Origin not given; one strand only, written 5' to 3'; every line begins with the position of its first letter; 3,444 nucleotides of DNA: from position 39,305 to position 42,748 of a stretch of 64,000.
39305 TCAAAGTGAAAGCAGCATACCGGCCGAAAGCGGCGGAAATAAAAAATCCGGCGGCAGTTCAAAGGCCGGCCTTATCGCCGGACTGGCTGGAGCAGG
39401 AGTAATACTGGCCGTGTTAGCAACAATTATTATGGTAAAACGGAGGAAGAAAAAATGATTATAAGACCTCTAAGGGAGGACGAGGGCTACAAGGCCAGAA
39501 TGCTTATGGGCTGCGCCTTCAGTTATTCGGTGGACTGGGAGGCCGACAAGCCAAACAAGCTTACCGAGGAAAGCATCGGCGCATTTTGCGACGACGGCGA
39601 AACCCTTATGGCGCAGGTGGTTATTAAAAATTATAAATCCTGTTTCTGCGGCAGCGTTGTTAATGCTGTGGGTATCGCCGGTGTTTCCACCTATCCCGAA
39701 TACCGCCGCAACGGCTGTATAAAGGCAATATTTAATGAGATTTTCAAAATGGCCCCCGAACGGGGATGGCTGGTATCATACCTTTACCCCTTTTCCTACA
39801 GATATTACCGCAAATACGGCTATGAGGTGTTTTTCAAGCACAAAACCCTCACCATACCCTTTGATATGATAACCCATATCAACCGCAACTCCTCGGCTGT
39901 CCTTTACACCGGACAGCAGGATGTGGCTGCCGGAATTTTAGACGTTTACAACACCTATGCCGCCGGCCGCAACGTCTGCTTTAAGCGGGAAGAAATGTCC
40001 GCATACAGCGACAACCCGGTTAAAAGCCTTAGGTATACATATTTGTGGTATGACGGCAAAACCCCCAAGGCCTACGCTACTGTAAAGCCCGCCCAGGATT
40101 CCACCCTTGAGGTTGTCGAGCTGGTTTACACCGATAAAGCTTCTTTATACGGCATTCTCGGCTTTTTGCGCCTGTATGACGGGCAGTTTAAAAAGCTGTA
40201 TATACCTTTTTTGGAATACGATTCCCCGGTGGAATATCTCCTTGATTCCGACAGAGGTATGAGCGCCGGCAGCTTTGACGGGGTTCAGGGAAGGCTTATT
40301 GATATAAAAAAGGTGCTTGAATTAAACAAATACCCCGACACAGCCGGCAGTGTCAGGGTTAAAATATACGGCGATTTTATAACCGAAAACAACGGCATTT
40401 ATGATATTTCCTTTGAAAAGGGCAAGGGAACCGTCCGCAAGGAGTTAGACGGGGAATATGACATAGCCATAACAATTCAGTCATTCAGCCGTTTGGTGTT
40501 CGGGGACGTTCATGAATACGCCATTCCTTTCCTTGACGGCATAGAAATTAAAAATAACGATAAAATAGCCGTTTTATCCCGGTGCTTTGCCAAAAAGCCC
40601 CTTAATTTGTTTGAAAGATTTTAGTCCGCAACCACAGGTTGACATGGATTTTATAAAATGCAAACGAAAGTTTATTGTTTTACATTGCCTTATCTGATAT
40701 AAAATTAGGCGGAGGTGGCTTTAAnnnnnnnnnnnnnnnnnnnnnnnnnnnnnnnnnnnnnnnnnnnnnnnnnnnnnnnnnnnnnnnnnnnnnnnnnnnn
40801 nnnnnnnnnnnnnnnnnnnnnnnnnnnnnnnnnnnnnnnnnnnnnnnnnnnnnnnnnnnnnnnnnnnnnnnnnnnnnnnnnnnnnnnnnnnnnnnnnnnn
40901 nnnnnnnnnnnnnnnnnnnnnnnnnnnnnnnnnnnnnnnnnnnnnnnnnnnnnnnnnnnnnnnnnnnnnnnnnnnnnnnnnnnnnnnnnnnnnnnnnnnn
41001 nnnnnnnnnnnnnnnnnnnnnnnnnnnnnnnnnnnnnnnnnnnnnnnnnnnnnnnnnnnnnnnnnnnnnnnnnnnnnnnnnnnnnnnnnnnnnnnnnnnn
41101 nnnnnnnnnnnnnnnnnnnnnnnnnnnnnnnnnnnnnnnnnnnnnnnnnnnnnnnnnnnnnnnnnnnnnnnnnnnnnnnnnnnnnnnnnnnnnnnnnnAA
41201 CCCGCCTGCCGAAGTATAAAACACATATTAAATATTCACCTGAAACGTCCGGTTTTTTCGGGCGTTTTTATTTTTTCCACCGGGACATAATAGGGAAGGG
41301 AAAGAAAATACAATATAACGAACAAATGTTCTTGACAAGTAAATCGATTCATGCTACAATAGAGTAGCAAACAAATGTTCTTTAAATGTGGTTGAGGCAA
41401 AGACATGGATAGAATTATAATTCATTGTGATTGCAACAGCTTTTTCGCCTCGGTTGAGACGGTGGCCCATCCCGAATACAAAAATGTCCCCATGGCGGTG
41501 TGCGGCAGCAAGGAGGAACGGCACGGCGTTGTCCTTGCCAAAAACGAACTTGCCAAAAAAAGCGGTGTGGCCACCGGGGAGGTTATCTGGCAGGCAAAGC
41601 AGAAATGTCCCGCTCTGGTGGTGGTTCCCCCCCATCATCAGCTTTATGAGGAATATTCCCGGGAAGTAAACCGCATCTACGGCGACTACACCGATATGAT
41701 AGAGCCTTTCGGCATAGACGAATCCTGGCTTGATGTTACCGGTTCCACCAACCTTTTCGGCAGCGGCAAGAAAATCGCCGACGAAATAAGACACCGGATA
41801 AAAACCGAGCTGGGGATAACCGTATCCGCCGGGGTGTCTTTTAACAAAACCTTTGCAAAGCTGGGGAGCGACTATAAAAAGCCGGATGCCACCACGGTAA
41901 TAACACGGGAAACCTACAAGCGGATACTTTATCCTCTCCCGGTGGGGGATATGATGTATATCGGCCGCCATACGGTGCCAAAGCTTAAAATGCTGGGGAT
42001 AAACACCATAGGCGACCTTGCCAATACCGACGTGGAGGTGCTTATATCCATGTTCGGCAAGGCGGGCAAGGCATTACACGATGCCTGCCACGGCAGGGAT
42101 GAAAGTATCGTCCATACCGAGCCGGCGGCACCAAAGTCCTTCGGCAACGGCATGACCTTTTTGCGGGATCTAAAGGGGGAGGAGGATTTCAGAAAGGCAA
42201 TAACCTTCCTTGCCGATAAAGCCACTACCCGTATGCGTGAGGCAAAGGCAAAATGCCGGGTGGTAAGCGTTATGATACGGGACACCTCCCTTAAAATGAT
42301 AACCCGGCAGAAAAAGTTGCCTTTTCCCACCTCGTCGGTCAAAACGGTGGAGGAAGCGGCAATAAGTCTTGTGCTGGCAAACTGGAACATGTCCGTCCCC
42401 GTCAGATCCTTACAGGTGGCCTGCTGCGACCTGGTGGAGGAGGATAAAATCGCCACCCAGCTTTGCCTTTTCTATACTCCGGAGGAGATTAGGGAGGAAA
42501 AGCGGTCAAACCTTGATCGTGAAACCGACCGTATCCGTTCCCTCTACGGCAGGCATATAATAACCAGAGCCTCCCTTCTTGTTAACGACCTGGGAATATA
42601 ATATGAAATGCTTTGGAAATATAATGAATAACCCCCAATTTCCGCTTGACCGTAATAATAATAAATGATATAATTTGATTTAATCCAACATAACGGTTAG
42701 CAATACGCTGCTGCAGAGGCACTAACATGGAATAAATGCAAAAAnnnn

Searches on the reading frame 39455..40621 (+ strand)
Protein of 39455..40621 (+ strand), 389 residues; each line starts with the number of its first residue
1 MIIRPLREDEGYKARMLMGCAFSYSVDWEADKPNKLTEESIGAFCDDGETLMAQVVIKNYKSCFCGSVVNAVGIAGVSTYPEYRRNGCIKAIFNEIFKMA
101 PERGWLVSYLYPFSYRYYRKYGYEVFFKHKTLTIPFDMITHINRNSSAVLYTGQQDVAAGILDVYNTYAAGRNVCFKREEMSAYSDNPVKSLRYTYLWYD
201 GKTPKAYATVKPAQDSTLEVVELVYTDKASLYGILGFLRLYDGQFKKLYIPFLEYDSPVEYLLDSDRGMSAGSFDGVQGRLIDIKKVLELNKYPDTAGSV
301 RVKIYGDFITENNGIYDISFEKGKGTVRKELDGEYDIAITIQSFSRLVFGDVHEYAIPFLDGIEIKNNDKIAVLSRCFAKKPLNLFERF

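Call 11: search_protein_families(library=pfam, proteins=[window:39455-40621:+])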
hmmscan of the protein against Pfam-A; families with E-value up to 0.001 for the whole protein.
window:39455-40621:+ (389 aa): 3 families
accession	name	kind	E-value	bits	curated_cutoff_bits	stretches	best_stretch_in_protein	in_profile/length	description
PF13527.13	Acetyltransf_9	-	1.2e-20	74.2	25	1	3-125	2-126/127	Acetyltransferase (GNAT) domain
PF13530.11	SCP2_2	-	7.7e-09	36.5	23.2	1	285-381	2-100/105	Sterol carrier protein domain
PF17668.7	Acetyltransf_17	-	1.1e-06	29.7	25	1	191-267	21-101/114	Acetyltransferase (GNAT) domain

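Call 70: search_protein_families(library=ncbifam, proteins=[window:39455-40621:+], max_evalue=0.01)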
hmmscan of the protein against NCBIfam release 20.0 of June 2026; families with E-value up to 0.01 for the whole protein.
window:39455-40621:+ (389 aa): 4 families
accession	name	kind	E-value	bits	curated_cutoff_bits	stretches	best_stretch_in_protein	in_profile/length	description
NF002367.0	PRK01346.1-4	subfamily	7.2e-14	51.6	259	1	4-379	8-400/411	hypothetical protein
NF002368.0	PRK01346.1-5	equivalog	1.2e-08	34.2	576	1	38-132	46-140/402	enhanced intracellular survival protein Eis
NF002369.0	PRK01346.1-6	equivalog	2.6e-06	26.7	463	1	68-379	101-423/434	hypothetical protein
NF002366.0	PRK01346.1-3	equivalog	3.5e-06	25.9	624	0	220-379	240-394/405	hypothetical protein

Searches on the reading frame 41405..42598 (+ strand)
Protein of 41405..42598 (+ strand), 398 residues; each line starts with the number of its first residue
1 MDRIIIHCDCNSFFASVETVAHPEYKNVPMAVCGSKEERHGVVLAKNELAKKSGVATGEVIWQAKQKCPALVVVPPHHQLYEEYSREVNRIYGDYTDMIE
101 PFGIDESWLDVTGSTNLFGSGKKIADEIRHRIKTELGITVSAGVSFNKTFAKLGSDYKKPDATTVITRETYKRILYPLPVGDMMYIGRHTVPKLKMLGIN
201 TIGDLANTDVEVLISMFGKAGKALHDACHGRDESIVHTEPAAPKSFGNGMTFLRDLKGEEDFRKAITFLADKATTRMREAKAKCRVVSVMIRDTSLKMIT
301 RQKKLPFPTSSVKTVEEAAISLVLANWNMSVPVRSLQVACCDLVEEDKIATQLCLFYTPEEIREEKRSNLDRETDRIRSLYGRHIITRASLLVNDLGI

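Call 78: search_protein_families(library=pfam, proteins=[window:41405-42598:+])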
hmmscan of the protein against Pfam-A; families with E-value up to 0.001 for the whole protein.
window:41405-42598:+ (398 aa): 4 families
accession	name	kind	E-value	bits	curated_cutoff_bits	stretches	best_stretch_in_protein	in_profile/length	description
PF00817.25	IMS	-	3.6e-44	150.7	23.2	1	8-156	1-148/148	impB/mucB/samB family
PF11799.13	IMS_C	-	1.9e-20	73.8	20.7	1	243-348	1-104/109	impB/mucB/samB family C-terminal domain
PF21999.2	IMS_HHH_1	-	3.1e-08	34.4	27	1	186-232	6-53/53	DNA polymerase-iota, thumb domain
PF11798.14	IMS_HHH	-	1.5e-05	25.4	24.4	1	170-199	3-32/32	IMS family HHH motif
